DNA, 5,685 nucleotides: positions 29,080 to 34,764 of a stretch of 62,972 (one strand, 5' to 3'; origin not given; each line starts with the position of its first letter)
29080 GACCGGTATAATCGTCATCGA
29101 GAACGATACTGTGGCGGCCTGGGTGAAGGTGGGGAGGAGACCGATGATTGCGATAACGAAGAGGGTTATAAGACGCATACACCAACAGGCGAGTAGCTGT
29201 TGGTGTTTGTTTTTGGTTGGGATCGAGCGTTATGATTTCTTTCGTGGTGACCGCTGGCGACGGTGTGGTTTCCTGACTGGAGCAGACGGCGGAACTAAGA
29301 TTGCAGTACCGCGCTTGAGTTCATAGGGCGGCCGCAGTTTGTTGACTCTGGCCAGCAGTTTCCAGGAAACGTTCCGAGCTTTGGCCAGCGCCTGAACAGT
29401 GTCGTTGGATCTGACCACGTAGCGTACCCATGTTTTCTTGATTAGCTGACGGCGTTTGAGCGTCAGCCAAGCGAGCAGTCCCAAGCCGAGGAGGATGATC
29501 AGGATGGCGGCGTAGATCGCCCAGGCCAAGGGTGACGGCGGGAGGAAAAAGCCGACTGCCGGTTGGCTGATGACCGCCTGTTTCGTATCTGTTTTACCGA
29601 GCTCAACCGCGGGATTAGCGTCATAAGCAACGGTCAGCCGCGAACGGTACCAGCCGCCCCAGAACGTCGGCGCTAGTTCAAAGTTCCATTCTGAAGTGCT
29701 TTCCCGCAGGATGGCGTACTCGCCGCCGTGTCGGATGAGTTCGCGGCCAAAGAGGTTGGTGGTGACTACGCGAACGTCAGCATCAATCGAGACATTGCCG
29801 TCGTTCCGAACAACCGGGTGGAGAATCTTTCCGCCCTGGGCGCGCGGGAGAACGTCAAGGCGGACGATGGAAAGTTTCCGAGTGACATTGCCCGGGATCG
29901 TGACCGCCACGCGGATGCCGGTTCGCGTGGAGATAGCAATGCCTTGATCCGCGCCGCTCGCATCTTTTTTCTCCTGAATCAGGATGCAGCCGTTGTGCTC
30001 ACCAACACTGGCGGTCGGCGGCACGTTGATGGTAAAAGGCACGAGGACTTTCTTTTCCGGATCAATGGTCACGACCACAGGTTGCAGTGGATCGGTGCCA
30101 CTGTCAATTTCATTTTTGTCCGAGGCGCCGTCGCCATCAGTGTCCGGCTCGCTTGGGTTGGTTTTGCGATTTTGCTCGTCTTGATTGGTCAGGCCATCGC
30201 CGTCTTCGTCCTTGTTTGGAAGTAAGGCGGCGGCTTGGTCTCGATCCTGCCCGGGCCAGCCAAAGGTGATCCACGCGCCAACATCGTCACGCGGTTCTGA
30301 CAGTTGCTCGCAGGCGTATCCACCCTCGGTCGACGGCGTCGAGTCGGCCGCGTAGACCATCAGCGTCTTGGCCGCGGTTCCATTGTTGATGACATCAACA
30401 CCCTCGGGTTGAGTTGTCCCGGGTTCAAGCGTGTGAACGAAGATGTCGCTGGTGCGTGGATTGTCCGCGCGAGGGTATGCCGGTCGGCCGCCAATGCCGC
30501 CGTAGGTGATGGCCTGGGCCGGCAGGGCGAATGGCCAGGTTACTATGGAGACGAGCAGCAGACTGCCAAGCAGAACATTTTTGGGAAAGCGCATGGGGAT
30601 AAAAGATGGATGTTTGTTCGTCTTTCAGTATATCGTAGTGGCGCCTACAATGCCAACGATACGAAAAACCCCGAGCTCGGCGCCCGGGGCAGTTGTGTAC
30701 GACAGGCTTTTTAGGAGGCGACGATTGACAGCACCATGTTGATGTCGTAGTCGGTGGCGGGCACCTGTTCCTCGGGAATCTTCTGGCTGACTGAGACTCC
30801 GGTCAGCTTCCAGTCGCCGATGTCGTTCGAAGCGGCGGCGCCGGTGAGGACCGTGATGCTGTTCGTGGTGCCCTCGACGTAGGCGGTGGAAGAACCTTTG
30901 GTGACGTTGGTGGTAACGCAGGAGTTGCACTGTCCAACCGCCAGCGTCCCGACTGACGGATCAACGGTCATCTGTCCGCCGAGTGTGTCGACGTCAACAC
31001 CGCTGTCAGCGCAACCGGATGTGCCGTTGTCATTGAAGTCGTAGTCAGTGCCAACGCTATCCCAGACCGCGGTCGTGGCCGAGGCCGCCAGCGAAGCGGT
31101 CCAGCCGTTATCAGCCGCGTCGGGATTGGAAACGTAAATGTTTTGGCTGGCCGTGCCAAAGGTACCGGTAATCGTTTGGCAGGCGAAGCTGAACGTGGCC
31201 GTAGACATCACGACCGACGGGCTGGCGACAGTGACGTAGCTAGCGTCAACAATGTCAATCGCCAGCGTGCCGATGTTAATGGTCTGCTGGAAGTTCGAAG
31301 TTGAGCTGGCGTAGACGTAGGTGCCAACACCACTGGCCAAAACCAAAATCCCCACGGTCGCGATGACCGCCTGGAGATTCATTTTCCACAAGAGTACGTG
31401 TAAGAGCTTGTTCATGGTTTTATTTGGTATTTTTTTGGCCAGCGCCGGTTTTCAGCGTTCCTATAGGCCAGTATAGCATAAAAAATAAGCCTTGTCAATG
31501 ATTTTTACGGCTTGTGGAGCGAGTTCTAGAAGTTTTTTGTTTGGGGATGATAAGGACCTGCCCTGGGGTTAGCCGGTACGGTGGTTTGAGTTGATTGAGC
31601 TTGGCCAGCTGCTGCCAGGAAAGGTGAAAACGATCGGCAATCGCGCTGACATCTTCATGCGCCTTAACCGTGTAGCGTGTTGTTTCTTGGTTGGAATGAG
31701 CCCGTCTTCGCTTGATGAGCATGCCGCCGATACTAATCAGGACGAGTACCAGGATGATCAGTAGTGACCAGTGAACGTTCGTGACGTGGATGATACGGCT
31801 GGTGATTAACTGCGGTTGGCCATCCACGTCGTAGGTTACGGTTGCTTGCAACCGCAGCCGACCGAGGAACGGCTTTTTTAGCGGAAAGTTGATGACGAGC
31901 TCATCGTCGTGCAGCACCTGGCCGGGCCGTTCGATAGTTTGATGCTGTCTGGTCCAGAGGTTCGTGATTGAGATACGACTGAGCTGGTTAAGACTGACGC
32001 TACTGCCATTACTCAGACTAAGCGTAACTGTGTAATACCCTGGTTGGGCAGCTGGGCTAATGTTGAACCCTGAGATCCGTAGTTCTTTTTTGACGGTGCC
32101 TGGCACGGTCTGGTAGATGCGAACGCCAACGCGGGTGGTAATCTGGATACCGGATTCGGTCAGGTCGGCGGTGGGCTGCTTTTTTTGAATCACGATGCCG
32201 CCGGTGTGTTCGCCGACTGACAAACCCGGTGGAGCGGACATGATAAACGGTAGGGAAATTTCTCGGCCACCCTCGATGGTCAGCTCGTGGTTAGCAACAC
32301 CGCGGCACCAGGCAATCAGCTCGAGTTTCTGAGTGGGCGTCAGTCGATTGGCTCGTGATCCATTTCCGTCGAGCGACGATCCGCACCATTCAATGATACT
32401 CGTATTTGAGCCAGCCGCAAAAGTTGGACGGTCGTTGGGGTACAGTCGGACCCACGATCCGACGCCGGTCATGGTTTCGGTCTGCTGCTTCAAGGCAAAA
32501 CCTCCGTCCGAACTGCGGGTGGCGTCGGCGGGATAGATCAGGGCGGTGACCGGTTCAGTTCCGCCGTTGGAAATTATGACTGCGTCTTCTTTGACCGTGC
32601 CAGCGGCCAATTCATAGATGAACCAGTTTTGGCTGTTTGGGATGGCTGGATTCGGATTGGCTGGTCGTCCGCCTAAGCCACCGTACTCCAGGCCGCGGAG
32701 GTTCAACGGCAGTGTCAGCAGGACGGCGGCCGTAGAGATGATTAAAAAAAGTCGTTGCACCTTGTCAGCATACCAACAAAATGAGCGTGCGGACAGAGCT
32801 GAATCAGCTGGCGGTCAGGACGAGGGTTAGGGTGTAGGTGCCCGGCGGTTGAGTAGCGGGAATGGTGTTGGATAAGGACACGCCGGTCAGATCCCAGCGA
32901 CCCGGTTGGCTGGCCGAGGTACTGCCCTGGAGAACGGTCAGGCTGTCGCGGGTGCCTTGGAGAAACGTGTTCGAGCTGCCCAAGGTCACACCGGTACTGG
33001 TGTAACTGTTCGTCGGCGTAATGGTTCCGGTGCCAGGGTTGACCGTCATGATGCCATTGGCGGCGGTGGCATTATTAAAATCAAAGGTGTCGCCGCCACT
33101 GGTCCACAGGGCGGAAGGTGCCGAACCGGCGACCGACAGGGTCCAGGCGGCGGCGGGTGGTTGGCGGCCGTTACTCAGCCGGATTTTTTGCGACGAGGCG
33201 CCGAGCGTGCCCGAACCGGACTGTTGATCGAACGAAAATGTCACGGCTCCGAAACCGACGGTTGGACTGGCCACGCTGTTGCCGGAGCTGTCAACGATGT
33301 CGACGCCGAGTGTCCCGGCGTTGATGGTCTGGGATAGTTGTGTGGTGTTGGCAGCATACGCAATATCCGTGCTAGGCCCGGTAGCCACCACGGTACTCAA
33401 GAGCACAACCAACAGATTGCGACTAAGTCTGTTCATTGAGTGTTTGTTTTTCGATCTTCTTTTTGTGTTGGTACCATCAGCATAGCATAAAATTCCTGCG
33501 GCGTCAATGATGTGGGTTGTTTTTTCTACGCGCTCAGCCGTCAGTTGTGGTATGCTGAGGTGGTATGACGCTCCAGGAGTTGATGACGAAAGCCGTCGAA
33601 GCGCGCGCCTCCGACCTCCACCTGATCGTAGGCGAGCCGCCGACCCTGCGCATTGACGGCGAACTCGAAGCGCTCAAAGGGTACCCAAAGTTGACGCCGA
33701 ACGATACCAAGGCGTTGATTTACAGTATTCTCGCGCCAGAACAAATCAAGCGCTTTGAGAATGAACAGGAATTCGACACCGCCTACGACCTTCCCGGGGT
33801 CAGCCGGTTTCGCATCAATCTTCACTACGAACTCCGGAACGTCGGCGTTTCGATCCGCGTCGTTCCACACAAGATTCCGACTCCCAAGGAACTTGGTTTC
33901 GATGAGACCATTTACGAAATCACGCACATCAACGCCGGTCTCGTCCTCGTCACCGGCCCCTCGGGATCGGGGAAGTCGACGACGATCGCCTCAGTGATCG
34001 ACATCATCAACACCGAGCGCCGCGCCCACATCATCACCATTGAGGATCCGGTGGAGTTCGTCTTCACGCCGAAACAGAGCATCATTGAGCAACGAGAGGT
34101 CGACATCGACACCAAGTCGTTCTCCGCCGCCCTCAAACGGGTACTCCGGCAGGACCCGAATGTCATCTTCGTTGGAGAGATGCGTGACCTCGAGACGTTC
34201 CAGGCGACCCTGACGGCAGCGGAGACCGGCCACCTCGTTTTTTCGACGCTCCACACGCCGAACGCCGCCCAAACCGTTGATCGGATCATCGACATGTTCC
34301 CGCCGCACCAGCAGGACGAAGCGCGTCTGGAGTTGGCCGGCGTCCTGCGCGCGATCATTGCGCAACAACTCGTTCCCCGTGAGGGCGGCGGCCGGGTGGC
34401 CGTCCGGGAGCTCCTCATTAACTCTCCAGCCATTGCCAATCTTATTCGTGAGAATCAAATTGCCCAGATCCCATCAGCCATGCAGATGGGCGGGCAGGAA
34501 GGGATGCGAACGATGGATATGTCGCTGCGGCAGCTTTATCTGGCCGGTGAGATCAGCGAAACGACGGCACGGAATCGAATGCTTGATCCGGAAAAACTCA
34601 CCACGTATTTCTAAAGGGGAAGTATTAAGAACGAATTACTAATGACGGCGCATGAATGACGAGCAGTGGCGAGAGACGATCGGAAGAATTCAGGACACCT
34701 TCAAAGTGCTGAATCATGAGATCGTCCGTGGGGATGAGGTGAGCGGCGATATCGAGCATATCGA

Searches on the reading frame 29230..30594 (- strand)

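Call 49: search_protein_families(library=pfam, proteins=[window:29230-30594:-], max_evalue=0.00001)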
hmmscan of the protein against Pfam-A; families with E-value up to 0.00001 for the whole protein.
window:29230-30594:- (454 aa): 2 families
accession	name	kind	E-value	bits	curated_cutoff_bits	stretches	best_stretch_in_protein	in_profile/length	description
PF18884.5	TSP3_bac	-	5.5e-09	36.1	25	0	151-172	1-22/22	Bacterial TSP3 repeat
PF01476.26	LysM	-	3.6e-07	30.5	20.9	1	392-435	1-43/43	LysM domain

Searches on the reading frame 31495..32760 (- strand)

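Call 49: search_protein_families(library=pfam, proteins=[window:31495-32760:-], max_evalue=0.00001)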
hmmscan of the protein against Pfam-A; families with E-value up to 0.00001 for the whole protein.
window:31495-32760:- (421 aa): 1 family
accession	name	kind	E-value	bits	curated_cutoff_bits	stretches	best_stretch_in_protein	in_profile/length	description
PF01476.26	LysM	-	1.5e-12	47.7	20.9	1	363-406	1-43/43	LysM domain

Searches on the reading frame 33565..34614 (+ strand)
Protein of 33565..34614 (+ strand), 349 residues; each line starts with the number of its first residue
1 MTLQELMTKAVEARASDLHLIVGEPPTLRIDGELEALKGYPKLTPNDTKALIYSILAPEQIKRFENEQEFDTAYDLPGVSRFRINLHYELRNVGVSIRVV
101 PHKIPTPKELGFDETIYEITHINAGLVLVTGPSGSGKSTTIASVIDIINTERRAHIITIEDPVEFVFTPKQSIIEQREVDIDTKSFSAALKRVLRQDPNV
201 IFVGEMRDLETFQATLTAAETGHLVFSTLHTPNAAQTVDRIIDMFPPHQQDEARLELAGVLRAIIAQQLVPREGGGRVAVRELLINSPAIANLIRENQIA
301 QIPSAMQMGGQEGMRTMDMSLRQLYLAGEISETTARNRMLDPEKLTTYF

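Call 49: search_protein_families(library=pfam, proteins=[window:33565-34614:+], max_evalue=0.00001)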
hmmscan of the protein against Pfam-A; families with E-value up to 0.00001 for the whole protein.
window:33565-34614:+ (349 aa): 1 family
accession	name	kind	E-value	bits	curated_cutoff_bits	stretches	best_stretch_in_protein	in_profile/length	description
PF00437.27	T2SSE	-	1e-42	146.6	24.9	1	115-271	133-279/370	Type II/IV secretion system protein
